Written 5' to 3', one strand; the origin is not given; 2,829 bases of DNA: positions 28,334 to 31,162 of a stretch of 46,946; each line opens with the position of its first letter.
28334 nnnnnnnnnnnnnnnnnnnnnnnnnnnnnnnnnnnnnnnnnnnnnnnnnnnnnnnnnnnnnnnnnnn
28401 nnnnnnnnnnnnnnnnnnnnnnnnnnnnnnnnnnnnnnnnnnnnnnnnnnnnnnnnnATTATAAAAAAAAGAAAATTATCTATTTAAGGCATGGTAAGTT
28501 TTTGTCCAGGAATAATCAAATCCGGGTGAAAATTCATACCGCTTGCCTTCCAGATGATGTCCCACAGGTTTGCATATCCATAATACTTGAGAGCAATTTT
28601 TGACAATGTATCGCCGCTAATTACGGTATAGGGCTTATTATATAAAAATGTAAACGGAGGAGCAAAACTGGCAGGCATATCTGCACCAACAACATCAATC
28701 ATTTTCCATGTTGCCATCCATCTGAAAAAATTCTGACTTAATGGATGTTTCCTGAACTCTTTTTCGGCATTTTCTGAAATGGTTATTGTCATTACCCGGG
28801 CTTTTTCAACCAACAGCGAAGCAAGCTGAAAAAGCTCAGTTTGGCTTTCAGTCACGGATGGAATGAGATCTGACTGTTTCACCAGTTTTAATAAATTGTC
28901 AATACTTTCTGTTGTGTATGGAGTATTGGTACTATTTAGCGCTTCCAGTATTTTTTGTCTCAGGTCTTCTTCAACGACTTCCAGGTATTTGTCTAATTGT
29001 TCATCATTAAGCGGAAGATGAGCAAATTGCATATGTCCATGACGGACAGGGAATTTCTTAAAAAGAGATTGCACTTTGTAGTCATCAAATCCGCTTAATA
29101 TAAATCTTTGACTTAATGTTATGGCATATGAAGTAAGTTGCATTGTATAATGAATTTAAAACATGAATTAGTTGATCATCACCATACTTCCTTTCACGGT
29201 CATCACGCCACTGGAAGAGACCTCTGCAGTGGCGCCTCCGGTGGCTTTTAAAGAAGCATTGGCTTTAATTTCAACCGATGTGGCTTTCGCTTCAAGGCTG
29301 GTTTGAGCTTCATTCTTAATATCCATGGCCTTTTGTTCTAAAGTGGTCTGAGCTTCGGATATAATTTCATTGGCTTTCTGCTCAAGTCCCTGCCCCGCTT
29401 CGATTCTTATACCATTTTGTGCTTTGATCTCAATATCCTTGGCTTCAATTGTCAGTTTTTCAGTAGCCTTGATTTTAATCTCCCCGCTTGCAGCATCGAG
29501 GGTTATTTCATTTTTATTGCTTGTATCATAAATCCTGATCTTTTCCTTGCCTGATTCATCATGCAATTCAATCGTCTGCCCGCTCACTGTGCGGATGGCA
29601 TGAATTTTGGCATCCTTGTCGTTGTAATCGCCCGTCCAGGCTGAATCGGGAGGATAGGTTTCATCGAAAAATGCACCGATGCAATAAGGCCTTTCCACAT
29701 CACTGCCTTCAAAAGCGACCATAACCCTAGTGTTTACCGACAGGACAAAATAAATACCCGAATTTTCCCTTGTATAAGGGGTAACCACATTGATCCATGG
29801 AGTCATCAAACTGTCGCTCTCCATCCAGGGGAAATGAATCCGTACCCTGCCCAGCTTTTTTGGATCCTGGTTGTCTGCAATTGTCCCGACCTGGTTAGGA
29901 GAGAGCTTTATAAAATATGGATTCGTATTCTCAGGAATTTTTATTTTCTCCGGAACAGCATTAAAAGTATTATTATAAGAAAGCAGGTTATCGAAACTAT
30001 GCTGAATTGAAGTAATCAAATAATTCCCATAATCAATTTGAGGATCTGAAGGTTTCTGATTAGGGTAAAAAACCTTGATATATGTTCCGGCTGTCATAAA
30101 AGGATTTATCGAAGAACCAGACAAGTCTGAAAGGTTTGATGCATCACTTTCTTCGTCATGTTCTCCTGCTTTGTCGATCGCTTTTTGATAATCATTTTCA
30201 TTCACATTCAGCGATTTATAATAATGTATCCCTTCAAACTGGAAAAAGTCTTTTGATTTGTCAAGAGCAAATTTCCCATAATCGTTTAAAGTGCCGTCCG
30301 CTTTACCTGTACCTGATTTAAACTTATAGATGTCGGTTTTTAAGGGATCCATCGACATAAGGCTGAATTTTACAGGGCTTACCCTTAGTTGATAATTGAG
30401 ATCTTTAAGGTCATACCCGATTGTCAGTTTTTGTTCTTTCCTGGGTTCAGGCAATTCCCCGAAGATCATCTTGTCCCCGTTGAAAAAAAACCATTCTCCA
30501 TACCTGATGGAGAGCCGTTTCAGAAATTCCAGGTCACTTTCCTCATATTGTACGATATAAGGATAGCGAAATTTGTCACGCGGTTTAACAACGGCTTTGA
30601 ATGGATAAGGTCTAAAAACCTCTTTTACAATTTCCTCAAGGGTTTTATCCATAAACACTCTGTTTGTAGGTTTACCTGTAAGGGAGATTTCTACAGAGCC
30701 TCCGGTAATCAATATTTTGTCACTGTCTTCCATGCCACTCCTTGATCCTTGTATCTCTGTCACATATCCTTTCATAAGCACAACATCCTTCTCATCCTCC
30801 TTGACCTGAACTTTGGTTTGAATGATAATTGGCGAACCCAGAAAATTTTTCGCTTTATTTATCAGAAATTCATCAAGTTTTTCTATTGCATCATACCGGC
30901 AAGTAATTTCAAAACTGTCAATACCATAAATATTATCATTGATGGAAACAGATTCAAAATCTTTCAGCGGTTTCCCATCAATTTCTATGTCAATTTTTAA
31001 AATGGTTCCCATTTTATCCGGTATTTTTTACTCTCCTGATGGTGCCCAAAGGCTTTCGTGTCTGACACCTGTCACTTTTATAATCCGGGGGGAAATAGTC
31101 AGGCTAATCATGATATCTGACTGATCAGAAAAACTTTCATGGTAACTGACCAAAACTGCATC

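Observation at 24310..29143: Six-gene cassette downstream of vgrG with peptidoglycan-binding modules and no recognisable toxin family: best candidate for an undescribed T6SS cargo system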

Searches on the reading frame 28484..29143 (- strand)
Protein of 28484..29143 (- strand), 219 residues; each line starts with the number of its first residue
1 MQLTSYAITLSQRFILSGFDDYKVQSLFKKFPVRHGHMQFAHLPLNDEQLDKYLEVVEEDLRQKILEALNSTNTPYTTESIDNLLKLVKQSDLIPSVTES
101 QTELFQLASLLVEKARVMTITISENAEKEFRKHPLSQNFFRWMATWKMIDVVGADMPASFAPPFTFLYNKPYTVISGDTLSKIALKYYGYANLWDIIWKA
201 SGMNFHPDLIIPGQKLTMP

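Call 3: search_protein_families(library=pfam, proteins=[window:28484-29143:-], max_evalue=0.1)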
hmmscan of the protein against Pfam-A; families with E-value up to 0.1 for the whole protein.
window:28484-29143:- (219 aa): 1 family
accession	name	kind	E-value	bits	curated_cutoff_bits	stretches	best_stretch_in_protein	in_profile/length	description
PF01476.26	LysM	-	9e-08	32.4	20.9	1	172-219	1-43/43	LysM domain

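Call 4: search_protein_families(library=ncbifam, proteins=[window:28484-29143:-], max_evalue=0.1)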
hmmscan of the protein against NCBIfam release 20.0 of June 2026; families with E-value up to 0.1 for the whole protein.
window:28484-29143:- (219 aa): 5 families
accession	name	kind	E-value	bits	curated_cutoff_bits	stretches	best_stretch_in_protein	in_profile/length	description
NF008399.0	PRK11198.1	equivalog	1.4e-09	38.5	134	1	171-219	97-146/149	peptidoglycan-binding protein LysM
TIGR02899.1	spore_safA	subfamily_domain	0.0005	19.9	67.85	1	174-219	1-43/44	SafA/ExsA family spore coat assembly protein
NF010723.1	PRK14125.1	equivalog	0.0084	16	60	1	172-219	35-85/87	cell division suppressor protein YneA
NF058534.1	antiphage_HyoA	equivalog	0.045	11.3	1200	1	57-150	1005-1094/1430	NACHT domain-containing antiphage protein HyoA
NF004974.0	PRK06347.1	equivalog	0.08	11.9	701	0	170-216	331-372/592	1,4-beta-N-acetylmuramoylhydrolase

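Call 6: search_protein_families(library=phrogs, proteins=[window:28484-29143:-], max_evalue=0.1)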
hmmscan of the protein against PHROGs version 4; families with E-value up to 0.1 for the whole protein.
window:28484-29143:- (219 aa): 5 families
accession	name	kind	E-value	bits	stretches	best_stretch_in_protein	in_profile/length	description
phrog_380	-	lysis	1.2e-09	38.7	1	170-219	184-235/309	endolysin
phrog_21966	-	unknown function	3.9e-09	37.7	1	170-219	95-145/146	-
phrog_4602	-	other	0.0007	20.6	1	172-218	37-79/220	transglycosylase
phrog_14367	-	unknown function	0.025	13.4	1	172-218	521-568/869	-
phrog_8272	-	tail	0.031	15.7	1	170-218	38-87/93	tail protein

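Call 7: search_protein_families(library=padloc, proteins=[window:28484-29143:-], max_evalue=0.1)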
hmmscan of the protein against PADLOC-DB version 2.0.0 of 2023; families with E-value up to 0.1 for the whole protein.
window:28484-29143:- (219 aa): 0 families

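Call 12: search_solved_structures(query=window:28484-29143:-, max_evalue=10)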
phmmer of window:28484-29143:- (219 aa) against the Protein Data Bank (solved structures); distinct sequences matched with E-value up to 10: 10.
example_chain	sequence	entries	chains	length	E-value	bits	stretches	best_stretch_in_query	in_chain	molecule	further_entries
7pvc_A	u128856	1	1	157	1.8e-06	31.2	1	152-219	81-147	Potassium binding protein Kbp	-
7vcm_A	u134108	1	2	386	1e-05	28.7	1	154-219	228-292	Green fluorescent protein,Potassium binding protein Kbp,Green fluorescent protein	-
8zex_A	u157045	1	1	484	8.4e-05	25.8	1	155-219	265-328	HaloKbp1a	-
4b8v_A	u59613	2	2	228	0.0055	19.8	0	169-196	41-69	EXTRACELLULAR PROTEIN 6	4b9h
7r1l_A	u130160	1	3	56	0.0066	19.6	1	172-219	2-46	Spore coat assembly protein SafA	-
9gtp_P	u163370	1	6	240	0.015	18.4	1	169-219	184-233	LysM domain-containing protein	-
2mkx_A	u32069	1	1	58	0.049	16.7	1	169-217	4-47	Autolysin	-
6ve2_O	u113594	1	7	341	0.063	16.4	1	171-217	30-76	LysM domain-containing protein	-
9g8s_T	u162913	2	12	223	0.34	14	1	163-219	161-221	Peptidoglycan-binding LysM protein | gp61 - Tail tube initiator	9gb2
11ci_A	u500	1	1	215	0.49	13.5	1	171-219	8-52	Probable cell wall hydrolase LytN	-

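Call 31: find_homologous_proteins(query=window:28484-29143:-, max_evalue=0.001)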
Query window:28484-29143:- (219 aa): 19 proteins with E <= 0.001 among 183 candidates.
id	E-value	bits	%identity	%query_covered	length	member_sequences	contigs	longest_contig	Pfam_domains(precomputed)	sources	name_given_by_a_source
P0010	2.7e-142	490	100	100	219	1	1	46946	PF01476.27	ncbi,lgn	-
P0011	3.9e-94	332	67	100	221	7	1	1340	PF01476.27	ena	-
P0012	1.5e-91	324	65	100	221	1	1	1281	PF01476.27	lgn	-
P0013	7.1e-87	309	64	100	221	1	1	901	PF01476.27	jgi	jgi:hypothetical protein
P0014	8.8e-85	302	62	100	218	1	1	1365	PF01476.27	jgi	jgi:hypothetical protein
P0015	1.3e-84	301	62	100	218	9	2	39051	PF01476.27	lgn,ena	-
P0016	1.8e-84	301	66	94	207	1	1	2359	PF01476.27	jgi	jgi:nucleoid-associated protein YgaU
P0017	2.3e-84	300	62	100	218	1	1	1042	PF01476.27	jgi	-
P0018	3.1e-84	300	62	100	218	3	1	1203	PF01476.27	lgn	-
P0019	5.0e-84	299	63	100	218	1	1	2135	PF01476.27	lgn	-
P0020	5.2e-84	299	61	100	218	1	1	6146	PF01476.27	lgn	-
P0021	1.4e-83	298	62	100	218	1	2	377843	PF01476.27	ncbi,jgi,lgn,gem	-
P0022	1.4e-82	295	62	100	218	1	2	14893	PF01476.27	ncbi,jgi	jgi:nucleoid-associated protein YgaU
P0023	1.7e-82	294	61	100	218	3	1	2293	PF01476.27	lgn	-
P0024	2.4e-81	291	60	100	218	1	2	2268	PF01476.27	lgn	-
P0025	1.1e-80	288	61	100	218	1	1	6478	PF01476.27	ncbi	-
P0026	5.3e-80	286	60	100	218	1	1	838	PF01476.27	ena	-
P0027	3.3e-76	274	57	100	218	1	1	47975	PF01476.27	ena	-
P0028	6.0e-70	253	66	78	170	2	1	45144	PF01476.27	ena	-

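Call 32: find_encoding_contigs(protein=P0021, flank=10000, max_places=2)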
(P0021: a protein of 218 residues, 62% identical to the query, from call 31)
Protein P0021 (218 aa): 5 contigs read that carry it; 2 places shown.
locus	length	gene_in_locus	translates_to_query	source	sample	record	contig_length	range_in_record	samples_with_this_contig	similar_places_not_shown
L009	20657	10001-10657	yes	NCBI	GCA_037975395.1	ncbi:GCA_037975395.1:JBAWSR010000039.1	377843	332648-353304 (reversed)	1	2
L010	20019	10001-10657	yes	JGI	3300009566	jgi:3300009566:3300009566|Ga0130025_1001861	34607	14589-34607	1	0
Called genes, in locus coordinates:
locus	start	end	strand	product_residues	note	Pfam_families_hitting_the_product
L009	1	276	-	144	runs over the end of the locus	PF04965:GPW_gp25 (weak)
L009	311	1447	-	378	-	-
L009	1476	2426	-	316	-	-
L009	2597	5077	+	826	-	PF02861:Clp_N, PF13191:AAA_16, PF23569:NBD_SMAX1, PF00004:AAA, PF17871:AAA_lid_9, PF07724:AAA_2, PF07728:AAA_5, PF10431:ClpB_D2-small, +9 more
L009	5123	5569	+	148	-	PF05591:T6SS_VipA (weak)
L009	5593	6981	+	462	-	PF17541:TssC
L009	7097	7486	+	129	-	PF17642:TssD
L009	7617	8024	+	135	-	PF17642:TssD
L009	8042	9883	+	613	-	PF05954:Phage_GPD, PF04717:Phage_base_V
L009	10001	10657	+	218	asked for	PF01476:LysM (weak)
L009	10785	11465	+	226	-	-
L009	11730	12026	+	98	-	-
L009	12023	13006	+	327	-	-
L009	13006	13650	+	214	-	-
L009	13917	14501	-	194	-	PF13503:DUF4123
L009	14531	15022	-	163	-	PF05488:PAAR_motif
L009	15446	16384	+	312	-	PF18911:PKD_4, PF00801:PKD (weak)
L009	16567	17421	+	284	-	PF17555:TssN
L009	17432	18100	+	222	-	PF17561:TssO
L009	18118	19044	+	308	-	PF01551:Peptidase_M23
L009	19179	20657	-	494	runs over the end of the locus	PF18911:PKD_4, PF00801:PKD, PF18911:PKD_4, PF09603:Fib_succ_major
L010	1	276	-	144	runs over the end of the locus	PF04965:GPW_gp25 (weak)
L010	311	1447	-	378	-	-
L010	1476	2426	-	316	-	-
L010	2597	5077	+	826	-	PF02861:Clp_N, PF13191:AAA_16, PF23569:NBD_SMAX1, PF00004:AAA, PF17871:AAA_lid_9, PF07724:AAA_2, PF07728:AAA_5, PF10431:ClpB_D2-small, +9 more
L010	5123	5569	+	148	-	PF05591:T6SS_VipA (weak)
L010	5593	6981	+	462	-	PF17541:TssC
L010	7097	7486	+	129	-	PF17642:TssD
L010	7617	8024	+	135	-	PF17642:TssD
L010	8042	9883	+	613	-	PF05954:Phage_GPD, PF04717:Phage_base_V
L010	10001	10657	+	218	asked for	PF01476:LysM (weak)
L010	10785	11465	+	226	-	-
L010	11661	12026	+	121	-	-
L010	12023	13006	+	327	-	-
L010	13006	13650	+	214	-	-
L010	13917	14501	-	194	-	PF13503:DUF4123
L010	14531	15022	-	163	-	PF05488:PAAR_motif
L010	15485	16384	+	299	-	PF18911:PKD_4, PF00801:PKD (weak)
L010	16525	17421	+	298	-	PF17555:TssN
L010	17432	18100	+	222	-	PF17561:TssO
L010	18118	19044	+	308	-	PF01551:Peptidase_M23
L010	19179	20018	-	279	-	?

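Call 33: find_encoding_contigs(protein=P0027, flank=10000, max_places=2)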
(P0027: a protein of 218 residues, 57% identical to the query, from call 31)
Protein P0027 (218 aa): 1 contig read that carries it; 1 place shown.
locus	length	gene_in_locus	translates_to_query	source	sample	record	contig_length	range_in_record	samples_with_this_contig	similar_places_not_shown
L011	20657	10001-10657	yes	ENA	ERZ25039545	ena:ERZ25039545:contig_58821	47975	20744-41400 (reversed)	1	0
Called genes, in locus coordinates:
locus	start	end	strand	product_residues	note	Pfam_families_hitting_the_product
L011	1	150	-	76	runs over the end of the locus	PF04965:GPW_gp25 (weak)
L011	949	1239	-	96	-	-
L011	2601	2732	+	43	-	-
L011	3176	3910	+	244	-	PF05621:TniB (faint), PF13191:AAA_16, PF23569:NBD_SMAX1, PF00004:AAA, PF17871:AAA_lid_9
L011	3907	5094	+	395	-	PF00004:AAA (faint), PF07724:AAA_2, PF07728:AAA_5, PF10431:ClpB_D2-small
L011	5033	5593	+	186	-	-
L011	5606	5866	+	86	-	PF17541:TssC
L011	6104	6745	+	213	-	PF17541:TssC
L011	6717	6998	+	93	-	PF17541:TssC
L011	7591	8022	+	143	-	PF17642:TssD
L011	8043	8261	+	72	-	-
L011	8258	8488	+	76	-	-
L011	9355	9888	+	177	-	-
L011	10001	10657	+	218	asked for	PF01476:LysM (weak)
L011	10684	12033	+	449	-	-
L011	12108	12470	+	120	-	-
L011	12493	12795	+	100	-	-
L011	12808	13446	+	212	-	PF01471:PG_binding_1 (faint)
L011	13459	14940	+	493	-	-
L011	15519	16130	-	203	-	PF13503:DUF4123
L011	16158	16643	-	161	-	PF05488:PAAR_motif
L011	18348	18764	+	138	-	PF17555:TssN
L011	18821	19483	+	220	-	PF17561:TssO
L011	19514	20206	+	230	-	-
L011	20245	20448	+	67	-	PF01551:Peptidase_M23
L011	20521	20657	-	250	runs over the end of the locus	PF09603:Fib_succ_major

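Call 44: find_related_loci(query=A4, collection=genome_contigs, flank=10000)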
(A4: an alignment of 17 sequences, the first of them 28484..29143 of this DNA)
Query A4 (219 aa) in genome_contigs; peptide patterns used: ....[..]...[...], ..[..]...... (x = any residue, [..] = any of these).
488 stretches matched a pattern; 98 encode a relative of the query (tblastn E <= 1e-3); the best 80 are kept; 80 distinct loci.
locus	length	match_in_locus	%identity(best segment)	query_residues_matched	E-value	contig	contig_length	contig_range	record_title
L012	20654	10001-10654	62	1-219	6e-92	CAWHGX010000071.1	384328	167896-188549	MAG: uncultured Bacteroidales bacterium isolate MFD00709.bin.2.55 genome assembly, contig: contig_9028, whole genome sho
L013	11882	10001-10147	57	172-219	4e-11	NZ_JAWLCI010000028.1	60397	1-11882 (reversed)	MAG: Mariniphaga sp. isolate 15dZY3.bin.39 NODE_802_length_60397_cov_59.772381, whole genome shotgun sequence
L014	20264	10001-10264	38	145-219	5e-11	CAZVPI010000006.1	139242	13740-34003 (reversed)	MAG TPA_asm: uncultured Clostridia bacterium isolate binchicken_co44_202 genome assembly, contig: NODE_188_length_139242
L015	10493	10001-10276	40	140-219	3e-9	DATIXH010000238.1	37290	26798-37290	MAG TPA_asm: Candidatus Acidoferrum sp. isolate SMAG_U15244 k141_810172, whole genome shotgun sequence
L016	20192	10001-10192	44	157-219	4e-9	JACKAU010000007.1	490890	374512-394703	MAG: Anaerolineales bacterium isolate HK-STAS-CHLO-3 HK-STAS-CHLO-3_7, whole genome shotgun sequence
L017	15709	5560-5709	48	172-219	6e-9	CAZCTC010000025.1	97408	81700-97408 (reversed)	MAG TPA_asm: uncultured Anaerolineales bacterium isolate binchicken_co20_433 genome assembly, contig: NODE_583_length_97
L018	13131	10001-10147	51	172-219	6e-9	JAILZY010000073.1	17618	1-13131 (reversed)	MAG: bacterium isolate HOT.CON.50 NODE_3077_length_17618_cov_20.018927, whole genome shotgun sequence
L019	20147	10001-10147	55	172-219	6e-9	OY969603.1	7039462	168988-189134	MAG: uncultured Acidobacteriota bacterium isolate MFD01476.bin.c.1 genome assembly, chromosome: 1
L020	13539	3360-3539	45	161-219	6e-9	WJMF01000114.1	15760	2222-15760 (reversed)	MAG: candidate division KSB1 bacterium isolate Bin_298 k141_1168466, whole genome shotgun sequence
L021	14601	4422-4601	45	161-219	7e-9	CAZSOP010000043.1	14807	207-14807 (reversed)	MAG TPA_asm: uncultured Cytophagia bacterium isolate binchicken_co8_16 genome assembly, contig: NODE_7259_length_14807_c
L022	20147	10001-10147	55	172-219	8e-9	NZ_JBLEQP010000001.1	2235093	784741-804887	Bdellovibrio sp. HCB2-146 1, whole genome shotgun sequence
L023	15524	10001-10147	47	172-219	8e-9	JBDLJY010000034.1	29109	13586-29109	MAG: Pseudomonadota bacterium isolate MAG115 MAG115_34, whole genome shotgun sequence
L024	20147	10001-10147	53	172-219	7e-9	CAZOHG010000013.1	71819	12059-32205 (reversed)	MAG TPA_asm: uncultured Deferribacteres bacterium isolate SRP163575_co3_314 genome assembly, contig: NODE_265_length_718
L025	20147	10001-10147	51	172-219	7e-9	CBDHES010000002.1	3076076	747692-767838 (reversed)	MAG: Acidimicrobiales bacterium isolate ded2b68e-7136-4fe8-9fc6-91e6ec3c69ec genome assembly, contig: contig_2, whole ge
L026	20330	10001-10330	50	161-219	1e-8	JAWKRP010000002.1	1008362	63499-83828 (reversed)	MAG: Myxococcota bacterium isolate ABC1.164 ABC1.164.fa-2, whole genome shotgun sequence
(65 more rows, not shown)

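Call 52: search_protein_families(library=pfam, proteins=[L009:10785-11465:+, L009:11661-12026:+, L009:12023-13006:+, L009:13006-13650:+], max_evalue=0.05)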
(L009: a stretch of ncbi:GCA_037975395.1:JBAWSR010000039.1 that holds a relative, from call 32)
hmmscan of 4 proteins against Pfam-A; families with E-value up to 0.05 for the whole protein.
L009:10785-11465:+ (226 aa): 0 families

L009:11661-12026:+ (121 aa): 0 families

L009:12023-13006:+ (327 aa): 1 family
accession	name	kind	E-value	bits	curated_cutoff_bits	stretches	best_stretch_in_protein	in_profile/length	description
PF18141.7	UPF1_1B_dom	-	0.049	14.1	28.5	0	77-125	20-70/93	RNA helicase UPF1, 1B domain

L009:13006-13650:+ (214 aa): 0 families

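Call 72: search_solved_structures(query=A4, max_evalue=10, show_alignments=0)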
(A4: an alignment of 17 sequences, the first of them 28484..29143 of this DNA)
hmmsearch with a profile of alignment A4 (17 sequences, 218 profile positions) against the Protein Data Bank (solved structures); distinct sequences matched with E-value up to 10: 20.
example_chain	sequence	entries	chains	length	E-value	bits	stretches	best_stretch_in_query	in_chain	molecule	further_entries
7pvc_A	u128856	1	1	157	2.6e-08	37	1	134-218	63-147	Potassium binding protein Kbp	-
7vcm_A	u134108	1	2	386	1.3e-07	34.7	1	166-218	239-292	Green fluorescent protein,Potassium binding protein Kbp,Green fluorescent protein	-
8zex_A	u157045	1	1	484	2.2e-06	30.7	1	168-218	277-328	HaloKbp1a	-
4b8v_A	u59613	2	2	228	0.0056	19.6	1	168-191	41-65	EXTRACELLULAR PROTEIN 6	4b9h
1fok_A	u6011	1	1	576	0.01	18.7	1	51-152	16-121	PROTEIN (FOKI RESTRICTION ENDONUCLEASE)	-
2fok_A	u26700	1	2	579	0.011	18.6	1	50-152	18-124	FOKI RESTRICTION ENDONUCLEASE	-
7r1l_A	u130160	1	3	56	0.016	18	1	171-218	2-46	Spore coat assembly protein SafA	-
9gtp_P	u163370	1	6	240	0.018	17.9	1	166-218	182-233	LysM domain-containing protein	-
2mkx_A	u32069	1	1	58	0.086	15.7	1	168-216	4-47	Autolysin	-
8i2e_B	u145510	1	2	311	0.1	15.4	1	170-186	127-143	Probable peptidoglycan endopeptidase LytE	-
11ci_A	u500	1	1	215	0.1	15.4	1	170-218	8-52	Probable cell wall hydrolase LytN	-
6ve2_O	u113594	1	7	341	0.16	14.8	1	170-217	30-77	LysM domain-containing protein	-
9g8s_T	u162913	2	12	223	0.24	14.2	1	167-218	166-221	Peptidoglycan-binding LysM protein | gp61 - Tail tube initiator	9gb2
9euf_L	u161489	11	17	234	0.93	12.3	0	169-195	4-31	Baseplate wedge subunit | ORF61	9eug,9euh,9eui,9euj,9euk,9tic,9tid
5umu_A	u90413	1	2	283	0.99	12.2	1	30-74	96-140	FACT complex subunit SPT16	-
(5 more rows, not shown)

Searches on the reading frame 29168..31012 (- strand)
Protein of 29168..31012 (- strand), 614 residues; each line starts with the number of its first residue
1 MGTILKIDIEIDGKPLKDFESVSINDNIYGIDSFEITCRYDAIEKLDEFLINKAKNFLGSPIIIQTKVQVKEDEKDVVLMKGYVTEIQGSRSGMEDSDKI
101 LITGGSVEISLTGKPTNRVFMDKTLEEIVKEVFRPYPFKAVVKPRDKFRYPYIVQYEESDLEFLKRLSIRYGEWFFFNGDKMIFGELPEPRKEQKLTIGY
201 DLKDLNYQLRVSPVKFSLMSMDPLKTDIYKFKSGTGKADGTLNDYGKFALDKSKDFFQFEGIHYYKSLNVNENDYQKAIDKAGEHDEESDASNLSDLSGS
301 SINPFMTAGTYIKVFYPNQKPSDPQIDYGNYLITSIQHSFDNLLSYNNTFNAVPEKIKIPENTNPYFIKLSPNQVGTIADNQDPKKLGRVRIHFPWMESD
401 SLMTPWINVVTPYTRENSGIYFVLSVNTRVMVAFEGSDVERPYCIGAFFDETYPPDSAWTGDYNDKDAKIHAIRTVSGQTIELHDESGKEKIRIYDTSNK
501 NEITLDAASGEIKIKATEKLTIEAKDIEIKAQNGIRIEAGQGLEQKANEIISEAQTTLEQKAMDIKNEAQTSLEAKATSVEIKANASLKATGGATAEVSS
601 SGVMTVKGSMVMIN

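Call 3: search_protein_families(library=pfam, proteins=[window:29168-31012:-], max_evalue=0.1)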
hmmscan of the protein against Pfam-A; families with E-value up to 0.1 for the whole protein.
window:29168-31012:- (614 aa): 4 families
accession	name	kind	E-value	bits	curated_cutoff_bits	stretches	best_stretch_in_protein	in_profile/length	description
PF04717.18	Phage_base_V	-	1e-16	61.4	23.8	1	375-449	2-75/75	Type VI secretion system/phage-baseplate injector OB domain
PF05954.17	Phage_GPD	-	7.8e-15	55.3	30.1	1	55-179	24-146/305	Phage tail baseplate hub (GPD)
PF10106.14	DUF2345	-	0.00021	21.5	30.7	1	477-562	58-142/151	Uncharacterized protein conserved in bacteria (DUF2345)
PF23981.1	DUF7305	-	0.0027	18.1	27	1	497-611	57-164/185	Domain of unknown function (DUF7305)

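Call 4: search_protein_families(library=ncbifam, proteins=[window:29168-31012:-], max_evalue=0.1)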
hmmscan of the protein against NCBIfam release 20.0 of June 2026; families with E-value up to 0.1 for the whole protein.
window:29168-31012:- (614 aa): 4 families
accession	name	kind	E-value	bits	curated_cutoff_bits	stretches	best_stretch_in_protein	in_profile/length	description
NF033848.1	VgrG_rel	hypoth_equivalog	1.7e-30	105.8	275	1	329-540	325-547/547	VgrG-related protein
TIGR01646.1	vgr_GE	subfamily_domain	5.1e-24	85.1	121.8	2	375-494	353-475/480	type VI secretion system tip protein VgrG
TIGR03361.1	VI_Rhs_Vgr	subfamily_domain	2.8e-22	79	186.35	1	65-499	49-495/513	type VI secretion system tip protein TssI/VgrG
NF041249.1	T6SS_TssI_Fran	equivalog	2.3e-05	24.4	100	1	499-580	80-162/163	type VI secretion system tip protein TssI/VgrG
